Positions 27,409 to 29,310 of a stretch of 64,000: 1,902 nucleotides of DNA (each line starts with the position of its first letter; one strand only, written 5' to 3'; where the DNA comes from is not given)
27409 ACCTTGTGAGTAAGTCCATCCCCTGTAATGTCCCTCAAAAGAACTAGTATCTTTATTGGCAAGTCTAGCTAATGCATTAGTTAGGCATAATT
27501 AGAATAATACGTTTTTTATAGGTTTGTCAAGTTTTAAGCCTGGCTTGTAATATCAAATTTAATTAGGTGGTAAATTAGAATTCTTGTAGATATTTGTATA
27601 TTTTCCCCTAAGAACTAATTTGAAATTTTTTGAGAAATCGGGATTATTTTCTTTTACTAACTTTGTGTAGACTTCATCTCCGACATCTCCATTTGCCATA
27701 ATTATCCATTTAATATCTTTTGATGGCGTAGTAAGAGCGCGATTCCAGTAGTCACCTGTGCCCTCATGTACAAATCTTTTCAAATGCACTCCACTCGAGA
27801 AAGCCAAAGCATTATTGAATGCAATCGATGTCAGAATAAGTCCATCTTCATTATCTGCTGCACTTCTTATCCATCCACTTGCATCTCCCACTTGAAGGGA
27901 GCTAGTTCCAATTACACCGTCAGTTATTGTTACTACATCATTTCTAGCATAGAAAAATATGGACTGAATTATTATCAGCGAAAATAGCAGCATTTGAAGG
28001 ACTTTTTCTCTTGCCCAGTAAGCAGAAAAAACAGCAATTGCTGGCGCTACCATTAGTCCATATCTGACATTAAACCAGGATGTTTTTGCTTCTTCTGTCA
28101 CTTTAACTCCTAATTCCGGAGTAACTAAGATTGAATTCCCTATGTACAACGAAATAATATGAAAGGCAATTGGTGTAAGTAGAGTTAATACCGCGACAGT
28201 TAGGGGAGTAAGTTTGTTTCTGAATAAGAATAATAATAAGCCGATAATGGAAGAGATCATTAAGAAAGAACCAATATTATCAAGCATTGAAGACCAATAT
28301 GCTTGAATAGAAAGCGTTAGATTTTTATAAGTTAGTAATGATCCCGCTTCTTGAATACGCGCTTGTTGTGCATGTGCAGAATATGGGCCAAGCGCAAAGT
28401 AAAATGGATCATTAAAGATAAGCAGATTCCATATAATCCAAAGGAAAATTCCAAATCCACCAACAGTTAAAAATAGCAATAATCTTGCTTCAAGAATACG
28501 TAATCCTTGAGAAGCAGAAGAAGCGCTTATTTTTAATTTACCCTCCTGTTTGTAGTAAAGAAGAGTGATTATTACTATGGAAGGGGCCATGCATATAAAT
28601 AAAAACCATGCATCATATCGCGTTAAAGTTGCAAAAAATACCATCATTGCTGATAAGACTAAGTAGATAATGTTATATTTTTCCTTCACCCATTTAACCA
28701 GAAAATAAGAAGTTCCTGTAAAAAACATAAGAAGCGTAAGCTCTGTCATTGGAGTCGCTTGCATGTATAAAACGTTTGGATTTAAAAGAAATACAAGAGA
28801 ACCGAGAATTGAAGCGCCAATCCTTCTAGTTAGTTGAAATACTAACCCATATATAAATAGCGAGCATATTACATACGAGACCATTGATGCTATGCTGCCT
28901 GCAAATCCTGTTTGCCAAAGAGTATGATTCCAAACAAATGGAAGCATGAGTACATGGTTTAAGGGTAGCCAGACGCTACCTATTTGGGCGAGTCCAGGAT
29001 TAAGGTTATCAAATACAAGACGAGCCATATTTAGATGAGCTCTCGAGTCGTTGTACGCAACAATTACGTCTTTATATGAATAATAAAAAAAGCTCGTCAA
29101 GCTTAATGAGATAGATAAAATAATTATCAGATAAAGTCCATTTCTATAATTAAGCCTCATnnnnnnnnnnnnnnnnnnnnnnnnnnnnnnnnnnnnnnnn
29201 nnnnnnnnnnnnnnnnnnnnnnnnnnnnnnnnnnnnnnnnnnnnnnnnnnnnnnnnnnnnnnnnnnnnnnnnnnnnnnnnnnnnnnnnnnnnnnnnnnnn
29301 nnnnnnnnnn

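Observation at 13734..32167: Inverted, diverged duplication of a three-gene module (processive GT2 synthase, GT-C-A, GT-C-B) converging on the sortase locus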

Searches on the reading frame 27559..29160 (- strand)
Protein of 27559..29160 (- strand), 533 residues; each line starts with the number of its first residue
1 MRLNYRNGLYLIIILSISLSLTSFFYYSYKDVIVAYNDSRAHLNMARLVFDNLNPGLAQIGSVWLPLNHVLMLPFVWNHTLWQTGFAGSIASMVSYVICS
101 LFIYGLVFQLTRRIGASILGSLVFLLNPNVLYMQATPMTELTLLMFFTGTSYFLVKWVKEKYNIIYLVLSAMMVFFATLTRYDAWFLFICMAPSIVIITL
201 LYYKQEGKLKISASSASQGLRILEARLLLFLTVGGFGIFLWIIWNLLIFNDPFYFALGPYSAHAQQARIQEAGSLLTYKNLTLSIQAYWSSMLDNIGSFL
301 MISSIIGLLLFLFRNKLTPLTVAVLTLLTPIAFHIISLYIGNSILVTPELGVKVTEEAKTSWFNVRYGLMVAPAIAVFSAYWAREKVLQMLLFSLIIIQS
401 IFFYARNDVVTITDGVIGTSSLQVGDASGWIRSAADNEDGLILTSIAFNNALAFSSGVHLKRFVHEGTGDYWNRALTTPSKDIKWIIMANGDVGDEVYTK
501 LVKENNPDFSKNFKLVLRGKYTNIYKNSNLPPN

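Call 7: search_protein_families(library=pfam, proteins=[window:27559-29160:-], max_evalue=0.01)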
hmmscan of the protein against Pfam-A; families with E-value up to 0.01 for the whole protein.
window:27559-29160:- (533 aa): 0 families

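Call 8: search_protein_families(library=ncbifam, proteins=[window:27559-29160:-], max_evalue=0.1)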
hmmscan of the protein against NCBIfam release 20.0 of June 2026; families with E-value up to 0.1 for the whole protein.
window:27559-29160:- (533 aa): 0 families

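Call 21: find_homologous_proteins(query=window:27559-29160:-)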
Query window:27559-29160:- (533 aa): 742 proteins with E <= 0.001 among 8000 candidates; the best 120 are listed.
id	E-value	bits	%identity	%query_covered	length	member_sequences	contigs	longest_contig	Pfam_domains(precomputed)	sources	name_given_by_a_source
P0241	0.0e+0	1173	100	100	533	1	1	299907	-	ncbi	-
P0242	4.9e-276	935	77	99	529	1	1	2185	-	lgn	-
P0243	4.9e-208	710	61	96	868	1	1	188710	PF26410.1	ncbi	-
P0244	2.4e-205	701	61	96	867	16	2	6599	PF26410.1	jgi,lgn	jgi:hypothetical protein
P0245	4.2e-205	701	61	99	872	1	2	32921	PF00150.25,PF26410.1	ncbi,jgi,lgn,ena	-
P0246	8.8e-179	614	54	100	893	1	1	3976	PF00150.25,PF26410.1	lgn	-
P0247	9.8e-176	604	53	98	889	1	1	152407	PF00150.25,PF26410.1,PF13231.13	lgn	-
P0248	1.4e-175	603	54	99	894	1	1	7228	PF00150.25,PF26410.1,PF13231.13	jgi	-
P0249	1.2e-172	594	53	98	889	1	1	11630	PF00150.25,PF26410.1,PF13231.13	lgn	-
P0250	1.4e-172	593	54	97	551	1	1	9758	-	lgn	-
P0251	6.6e-172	591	53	97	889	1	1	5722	PF00150.25,PF26410.1,PF13231.13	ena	-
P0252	4.0e-171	588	53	98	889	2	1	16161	PF00150.25,PF26410.1,PF13231.13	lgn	-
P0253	4.4e-170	585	53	98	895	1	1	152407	PF00150.25,PF26410.1,PF13231.13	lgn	-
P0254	2.7e-169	582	52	98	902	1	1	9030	PF00150.25,PF26410.1,PF13231.13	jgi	-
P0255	1.7e-167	577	51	98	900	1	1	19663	PF00150.25,PF26410.1,PF13231.13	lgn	-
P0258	2.3e-163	563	52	98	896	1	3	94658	PF00150.25,PF26410.1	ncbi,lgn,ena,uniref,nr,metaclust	ncbi:hypothetical protein A3D77_04545 [Candidatus Gottesmanbacteria bacterium RIFCSPHIGHO2_02_FULL_3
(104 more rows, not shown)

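Call 22: find_encoding_contigs(protein=P0243, flank=10000, max_places=1)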
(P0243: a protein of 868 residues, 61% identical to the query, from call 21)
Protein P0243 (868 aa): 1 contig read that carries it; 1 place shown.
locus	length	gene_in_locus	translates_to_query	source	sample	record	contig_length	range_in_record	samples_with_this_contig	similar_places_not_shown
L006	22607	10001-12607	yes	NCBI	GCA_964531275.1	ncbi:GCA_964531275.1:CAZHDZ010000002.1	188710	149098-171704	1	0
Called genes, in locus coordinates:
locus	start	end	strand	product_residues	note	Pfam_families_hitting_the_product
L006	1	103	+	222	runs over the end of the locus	PF00072:Response_reg, PF00486:Trans_reg_C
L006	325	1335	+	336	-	PF00512:HisKA, PF02518:HATPase_c, PF13589:HATPase_c_3 (weak)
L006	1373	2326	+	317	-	PF14333:DUF4389 (faint)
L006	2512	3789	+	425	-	PF00270:DEAD, PF04851:ResIII, PF00271:Helicase_C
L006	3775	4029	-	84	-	PF01541:GIY-YIG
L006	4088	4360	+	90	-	-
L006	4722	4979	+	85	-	-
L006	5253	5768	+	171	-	-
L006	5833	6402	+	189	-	-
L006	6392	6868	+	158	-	-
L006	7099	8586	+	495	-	PF00535:Glycos_transf_2, PF13641:Glyco_tranf_2_3, PF13632:Glyco_trans_2_3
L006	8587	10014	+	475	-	-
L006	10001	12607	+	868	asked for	PF26410:GH5_mannosidase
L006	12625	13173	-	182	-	-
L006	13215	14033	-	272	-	-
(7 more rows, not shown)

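Call 23: find_encoding_contigs(protein=P0247, flank=10000, max_places=1)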
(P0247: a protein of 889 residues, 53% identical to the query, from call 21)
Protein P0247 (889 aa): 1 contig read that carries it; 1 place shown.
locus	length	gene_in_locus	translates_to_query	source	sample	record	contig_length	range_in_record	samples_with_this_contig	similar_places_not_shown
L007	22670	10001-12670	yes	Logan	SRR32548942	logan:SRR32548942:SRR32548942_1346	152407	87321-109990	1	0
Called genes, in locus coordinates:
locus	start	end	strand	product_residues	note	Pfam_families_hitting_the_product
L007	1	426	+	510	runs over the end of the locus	PF01225:Mur_ligase, PF08245:Mur_ligase_M, PF02875:Mur_ligase_C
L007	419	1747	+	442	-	PF00275:EPSP_synthase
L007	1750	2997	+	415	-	PF00483:NTP_transferase, PF12804:NTP_transf_3, PF25084:LbH_EIF2B (weak), PF14602:Hexapep_2 (faint), PF25087:GMPPB_C, PF00132:Hexapep (weak)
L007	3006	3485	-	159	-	-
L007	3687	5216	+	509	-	PF00535:Glycos_transf_2, PF13641:Glyco_tranf_2_3, PF13632:Glyco_trans_2_3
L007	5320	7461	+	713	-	PF00535:Glycos_transf_2, PF13641:Glyco_tranf_2_3 (weak)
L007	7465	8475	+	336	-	PF04230:PS_pyruv_trans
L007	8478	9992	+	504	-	-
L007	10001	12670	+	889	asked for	PF13231:PMT_2, PF00150:Cellulase, PF26410:GH5_mannosidase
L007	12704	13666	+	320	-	-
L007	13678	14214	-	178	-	PF04203:Sortase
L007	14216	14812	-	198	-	-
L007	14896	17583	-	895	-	PF13231:PMT_2 (weak), PF00150:Cellulase, PF26410:GH5_mannosidase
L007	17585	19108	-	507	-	-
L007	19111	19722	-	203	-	PF04229:GrpB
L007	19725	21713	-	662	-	PF01041:DegT_DnrJ_EryC1, PF00155:Aminotran_1_2, PF01053:Cys_Met_Meta_PP (weak), PF01212:Beta_elim_lyase, PF00535:Glycos_transf_2, PF13641:Glyco_tranf_2_3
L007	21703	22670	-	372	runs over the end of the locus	PF13439:Glyco_transf_4, PF20706:GT4-conflict, PF00534:Glycos_transf_1, PF13692:Glyco_trans_1_4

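Call 24: find_encoding_contigs(protein=P0258, flank=10000, max_places=1)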
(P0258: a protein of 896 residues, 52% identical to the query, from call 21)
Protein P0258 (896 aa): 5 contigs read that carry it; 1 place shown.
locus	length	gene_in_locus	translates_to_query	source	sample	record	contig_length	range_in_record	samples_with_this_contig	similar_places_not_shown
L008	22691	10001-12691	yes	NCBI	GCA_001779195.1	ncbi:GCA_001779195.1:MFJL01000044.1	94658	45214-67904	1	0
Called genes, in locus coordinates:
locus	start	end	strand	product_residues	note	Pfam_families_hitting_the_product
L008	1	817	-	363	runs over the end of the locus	PF00041:fn3 (weak)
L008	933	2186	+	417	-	PF08421:Methyltransf_13, PF13489:Methyltransf_23, PF08242:Methyltransf_12 (weak), PF08484:Methyltransf_14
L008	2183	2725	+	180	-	PF00908:dTDP_sugar_isom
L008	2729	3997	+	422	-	PF16254:DUF4910, PF09940:DUF2172, PF04389:Peptidase_M28 (weak), PF16221:HTH_47 (weak)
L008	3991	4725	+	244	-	PF00106:adh_short, PF08659:KR, PF13561:adh_short_C2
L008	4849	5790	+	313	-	PF00535:Glycos_transf_2, PF13641:Glyco_tranf_2_3 (weak)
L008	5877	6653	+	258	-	PF00483:NTP_transferase, PF12804:NTP_transf_3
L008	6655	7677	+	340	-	PF01073:3Beta_HSD, PF01370:Epimerase, PF04321:RmlD_sub_bind, PF13460:NAD_binding_10 (weak), PF16363:GDP_Man_Dehyd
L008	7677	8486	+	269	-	PF02475:TRM5-TYW2_MTfase (weak), PF05050:Methyltransf_21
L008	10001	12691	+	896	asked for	PF00150:Cellulase, PF26410:GH5_mannosidase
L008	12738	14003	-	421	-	PF13620:CarboxypepD_reg (weak)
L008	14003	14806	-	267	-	PF01522:Polysacc_deac_1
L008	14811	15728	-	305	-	PF00535:Glycos_transf_2, PF13632:Glyco_trans_2_3 (weak)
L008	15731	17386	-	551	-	-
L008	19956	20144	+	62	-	-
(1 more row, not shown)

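Call 26: search_protein_families(library=pfam, proteins=[P0243, P0247], max_evalue=1)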
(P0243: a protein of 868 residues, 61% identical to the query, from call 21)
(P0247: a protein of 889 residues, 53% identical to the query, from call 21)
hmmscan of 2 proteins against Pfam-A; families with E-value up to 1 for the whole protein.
P0243 (868 aa): 0 families

P0247 (889 aa): 3 families
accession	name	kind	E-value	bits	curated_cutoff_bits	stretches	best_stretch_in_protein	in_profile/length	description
PF00150.24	Cellulase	-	1.4e-14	54.7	23.5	1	577-856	18-268/272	Cellulase (glycosyl hydrolase family 5)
PF13231.12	PMT_2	-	1.1e-07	32.6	26.1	1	101-221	20-139/160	Dolichyl-phosphate-mannose-protein mannosyltransferase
PF01261.30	AP_endonuc_2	-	0.017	15.3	31.1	1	573-642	58-124/249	Xylose isomerase-like TIM barrel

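Call 43: find_encoding_contigs(protein=P0241, flank=1000, max_places=2)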
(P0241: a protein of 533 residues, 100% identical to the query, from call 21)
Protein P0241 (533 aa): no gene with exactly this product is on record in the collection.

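Call 62: find_encoding_contigs(protein=P0245, flank=10000, max_places=1)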
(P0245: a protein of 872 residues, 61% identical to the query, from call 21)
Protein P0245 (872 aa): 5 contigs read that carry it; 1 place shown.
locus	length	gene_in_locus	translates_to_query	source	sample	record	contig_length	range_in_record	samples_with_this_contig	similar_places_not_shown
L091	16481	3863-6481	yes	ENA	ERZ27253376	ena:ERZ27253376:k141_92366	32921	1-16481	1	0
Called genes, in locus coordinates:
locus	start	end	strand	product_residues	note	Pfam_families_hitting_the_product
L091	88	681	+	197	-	-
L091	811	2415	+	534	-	PF13506:Glyco_transf_21 (weak), PF00535:Glycos_transf_2 (weak), PF13641:Glyco_tranf_2_3, PF13632:Glyco_trans_2_3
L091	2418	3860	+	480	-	-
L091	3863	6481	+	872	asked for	PF00150:Cellulase, PF26410:GH5_mannosidase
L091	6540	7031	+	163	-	-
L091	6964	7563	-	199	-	PF04203:Sortase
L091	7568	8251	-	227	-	-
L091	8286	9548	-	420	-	-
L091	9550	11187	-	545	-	-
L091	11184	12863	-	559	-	-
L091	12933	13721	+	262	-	PF02585:PIG-L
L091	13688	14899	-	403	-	PF13439:Glyco_transf_4, PF13579:Glyco_trans_4_4 (weak), PF20706:GT4-conflict, PF00534:Glycos_transf_1, PF13692:Glyco_trans_1_4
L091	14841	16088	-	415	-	-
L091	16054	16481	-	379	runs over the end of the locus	PF04230:PS_pyruv_trans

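Call 66: find_related_loci(query=A4, collection=metagenome_contigs, flank=10000)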
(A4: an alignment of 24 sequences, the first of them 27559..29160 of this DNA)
Query A4 (533 aa) in metagenome_contigs; peptide patterns used: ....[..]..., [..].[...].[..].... (x = any residue, [..] = any of these).
600 stretches matched a pattern (row limit reached: there are more); 579 encode a relative of the query (tblastn E <= 1e-3); the best 80 are kept; 80 distinct loci.
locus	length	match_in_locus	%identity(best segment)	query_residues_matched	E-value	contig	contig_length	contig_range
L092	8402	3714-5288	61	1-526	0e+0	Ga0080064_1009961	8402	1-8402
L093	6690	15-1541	45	28-533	2e-148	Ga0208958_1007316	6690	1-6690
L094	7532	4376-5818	42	23-526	2e-121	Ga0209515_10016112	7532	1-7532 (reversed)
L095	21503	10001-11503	40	1-526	6e-118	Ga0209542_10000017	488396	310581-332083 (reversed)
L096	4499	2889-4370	39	8-529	1e-118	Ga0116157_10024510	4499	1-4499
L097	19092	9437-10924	41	6-526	3e-117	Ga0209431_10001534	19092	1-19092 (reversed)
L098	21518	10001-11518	40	6-526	5e-116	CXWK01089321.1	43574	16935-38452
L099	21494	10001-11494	40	6-526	4e-115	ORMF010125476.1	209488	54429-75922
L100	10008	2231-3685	42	19-526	7e-115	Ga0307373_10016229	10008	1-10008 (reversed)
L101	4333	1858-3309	40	19-526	1e-115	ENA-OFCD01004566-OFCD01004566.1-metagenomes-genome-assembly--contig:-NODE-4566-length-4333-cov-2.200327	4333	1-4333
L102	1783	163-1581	40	10-503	2e-122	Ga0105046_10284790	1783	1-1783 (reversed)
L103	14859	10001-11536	39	9-533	7e-114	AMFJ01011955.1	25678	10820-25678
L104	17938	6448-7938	40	6-526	1e-113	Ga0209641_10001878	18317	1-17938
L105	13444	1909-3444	39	9-533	7e-114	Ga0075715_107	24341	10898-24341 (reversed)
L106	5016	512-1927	39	11-504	2e-114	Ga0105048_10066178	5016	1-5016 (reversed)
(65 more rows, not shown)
